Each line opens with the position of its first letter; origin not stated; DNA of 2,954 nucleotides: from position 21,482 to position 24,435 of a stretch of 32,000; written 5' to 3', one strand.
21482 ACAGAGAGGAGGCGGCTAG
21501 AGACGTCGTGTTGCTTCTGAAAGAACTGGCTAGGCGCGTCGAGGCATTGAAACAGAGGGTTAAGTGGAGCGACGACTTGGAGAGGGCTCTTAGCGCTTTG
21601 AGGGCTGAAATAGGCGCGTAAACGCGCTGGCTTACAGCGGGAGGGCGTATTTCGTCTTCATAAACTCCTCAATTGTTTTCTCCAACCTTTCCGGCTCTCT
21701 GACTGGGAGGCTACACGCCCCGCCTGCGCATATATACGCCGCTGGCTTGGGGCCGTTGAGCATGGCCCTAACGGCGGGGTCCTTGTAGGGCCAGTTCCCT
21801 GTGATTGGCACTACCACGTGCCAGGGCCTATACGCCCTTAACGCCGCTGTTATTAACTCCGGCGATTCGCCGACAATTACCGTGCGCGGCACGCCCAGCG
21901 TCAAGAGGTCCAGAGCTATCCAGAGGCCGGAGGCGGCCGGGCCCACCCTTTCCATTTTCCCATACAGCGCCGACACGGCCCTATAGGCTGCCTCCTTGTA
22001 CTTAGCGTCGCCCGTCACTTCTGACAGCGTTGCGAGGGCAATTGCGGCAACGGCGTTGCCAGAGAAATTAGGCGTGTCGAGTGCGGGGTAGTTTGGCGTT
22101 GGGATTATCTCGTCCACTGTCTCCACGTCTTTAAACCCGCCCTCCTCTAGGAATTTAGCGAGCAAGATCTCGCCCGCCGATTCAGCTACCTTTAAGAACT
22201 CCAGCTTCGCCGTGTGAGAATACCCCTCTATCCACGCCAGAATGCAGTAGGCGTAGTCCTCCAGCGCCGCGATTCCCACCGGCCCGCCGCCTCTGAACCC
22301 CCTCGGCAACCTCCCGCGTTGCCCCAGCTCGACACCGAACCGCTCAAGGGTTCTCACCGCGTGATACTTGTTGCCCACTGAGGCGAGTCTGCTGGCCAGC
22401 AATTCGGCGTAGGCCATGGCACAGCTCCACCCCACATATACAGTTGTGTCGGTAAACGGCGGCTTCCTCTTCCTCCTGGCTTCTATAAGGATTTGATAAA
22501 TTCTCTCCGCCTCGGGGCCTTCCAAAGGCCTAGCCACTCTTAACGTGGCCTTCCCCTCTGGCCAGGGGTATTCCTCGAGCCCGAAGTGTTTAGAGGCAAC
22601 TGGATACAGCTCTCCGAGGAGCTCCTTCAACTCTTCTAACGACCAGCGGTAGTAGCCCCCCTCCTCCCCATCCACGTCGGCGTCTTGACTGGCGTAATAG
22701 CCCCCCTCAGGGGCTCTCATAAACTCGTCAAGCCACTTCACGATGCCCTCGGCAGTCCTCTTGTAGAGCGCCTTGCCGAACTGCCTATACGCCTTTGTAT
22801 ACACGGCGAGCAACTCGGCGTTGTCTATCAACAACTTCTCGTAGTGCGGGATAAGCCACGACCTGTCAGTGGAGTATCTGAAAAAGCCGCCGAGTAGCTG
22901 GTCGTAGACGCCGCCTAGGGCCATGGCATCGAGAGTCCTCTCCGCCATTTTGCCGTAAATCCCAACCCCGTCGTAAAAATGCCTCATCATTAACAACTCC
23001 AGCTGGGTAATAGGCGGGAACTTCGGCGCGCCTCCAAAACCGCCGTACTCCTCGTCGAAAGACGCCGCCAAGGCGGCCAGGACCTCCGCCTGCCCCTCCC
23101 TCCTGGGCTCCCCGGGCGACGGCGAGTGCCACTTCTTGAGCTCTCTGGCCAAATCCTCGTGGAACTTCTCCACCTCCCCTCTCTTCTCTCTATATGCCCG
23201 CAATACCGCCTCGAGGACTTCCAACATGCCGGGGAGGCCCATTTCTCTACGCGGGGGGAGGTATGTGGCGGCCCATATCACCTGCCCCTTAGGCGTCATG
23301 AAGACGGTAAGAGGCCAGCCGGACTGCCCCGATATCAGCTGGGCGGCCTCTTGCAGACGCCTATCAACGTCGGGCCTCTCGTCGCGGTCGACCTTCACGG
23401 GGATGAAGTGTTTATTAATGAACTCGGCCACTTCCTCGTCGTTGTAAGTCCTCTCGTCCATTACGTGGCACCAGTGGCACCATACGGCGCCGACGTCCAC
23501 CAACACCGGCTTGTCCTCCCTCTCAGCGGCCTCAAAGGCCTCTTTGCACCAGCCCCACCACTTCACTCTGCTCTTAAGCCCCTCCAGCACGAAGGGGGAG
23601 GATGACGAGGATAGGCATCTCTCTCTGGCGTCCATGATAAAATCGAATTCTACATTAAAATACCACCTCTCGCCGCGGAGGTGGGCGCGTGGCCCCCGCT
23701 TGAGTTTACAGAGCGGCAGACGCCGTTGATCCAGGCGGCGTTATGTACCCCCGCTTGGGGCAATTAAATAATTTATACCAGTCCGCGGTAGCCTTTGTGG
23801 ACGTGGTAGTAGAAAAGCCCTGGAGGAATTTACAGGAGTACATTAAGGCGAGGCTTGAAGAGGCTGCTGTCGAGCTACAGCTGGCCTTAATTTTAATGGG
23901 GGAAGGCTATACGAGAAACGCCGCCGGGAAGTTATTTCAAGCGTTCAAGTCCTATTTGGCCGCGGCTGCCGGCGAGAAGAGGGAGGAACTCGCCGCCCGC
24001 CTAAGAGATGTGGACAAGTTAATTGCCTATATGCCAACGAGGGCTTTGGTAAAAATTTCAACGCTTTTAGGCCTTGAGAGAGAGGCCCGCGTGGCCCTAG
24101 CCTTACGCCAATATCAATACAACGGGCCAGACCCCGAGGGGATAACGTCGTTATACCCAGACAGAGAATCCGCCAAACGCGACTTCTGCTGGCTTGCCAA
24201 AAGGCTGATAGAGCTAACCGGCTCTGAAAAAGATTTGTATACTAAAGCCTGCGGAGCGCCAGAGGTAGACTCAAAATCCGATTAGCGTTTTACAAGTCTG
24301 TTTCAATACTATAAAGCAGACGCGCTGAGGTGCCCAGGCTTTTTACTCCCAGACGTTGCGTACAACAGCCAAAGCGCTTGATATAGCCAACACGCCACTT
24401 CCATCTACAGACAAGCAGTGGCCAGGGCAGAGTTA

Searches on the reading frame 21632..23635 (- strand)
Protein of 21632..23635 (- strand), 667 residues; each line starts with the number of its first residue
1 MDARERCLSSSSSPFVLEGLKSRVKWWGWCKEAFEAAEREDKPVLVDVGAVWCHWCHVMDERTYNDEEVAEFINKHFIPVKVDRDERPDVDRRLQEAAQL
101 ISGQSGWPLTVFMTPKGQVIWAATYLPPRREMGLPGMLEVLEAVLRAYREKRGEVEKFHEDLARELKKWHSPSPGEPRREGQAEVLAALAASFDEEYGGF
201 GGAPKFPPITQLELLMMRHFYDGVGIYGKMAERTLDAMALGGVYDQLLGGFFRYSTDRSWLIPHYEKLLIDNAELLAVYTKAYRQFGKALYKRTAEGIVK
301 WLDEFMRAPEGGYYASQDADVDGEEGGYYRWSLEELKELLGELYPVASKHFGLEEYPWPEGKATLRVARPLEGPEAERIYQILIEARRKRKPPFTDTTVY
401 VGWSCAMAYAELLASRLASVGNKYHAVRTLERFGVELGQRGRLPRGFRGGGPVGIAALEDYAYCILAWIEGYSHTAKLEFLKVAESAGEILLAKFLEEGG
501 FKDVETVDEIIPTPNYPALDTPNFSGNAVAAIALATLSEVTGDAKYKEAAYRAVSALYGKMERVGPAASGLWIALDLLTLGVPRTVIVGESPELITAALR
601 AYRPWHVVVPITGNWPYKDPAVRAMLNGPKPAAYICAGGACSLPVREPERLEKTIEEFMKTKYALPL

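Call 10: search_protein_families(library=pfam, proteins=[window:21632-23635:-], max_evalue=0.01)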
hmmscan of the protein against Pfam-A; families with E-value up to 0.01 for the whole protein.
window:21632-23635:- (667 aa): 4 families
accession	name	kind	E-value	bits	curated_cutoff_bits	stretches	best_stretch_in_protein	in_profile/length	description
PF03190.21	Thioredox_DsbH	-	1.9e-62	210.4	27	1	7-166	3-162/163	Protein of unknown function, DUF255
PF13899.12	Thioredoxin_7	-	5.4e-15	55.7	27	1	26-115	2-83/83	Thioredoxin-like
PF13098.12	Thioredoxin_2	-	1.3e-05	25.9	27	1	37-128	1-97/104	Thioredoxin-like domain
PF00085.26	Thioredoxin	-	0.0053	17.2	23.5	1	32-92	8-66/103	Thioredoxin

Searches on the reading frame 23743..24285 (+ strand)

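Call 10: search_protein_families(library=pfam, proteins=[window:23743-24285:+], max_evalue=0.01)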
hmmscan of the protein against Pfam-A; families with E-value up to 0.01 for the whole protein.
window:23743-24285:+ (180 aa): 2 families
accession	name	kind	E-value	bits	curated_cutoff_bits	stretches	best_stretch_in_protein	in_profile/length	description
PF05942.16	PaREP1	-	2.5e-14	53.6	24.4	1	36-148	1-114/115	Archaeal PaREP1/PaREP8 family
PF14561.12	TPR_20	-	0.0035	18.1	25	1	27-85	8-66/90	Tetratricopeptide repeat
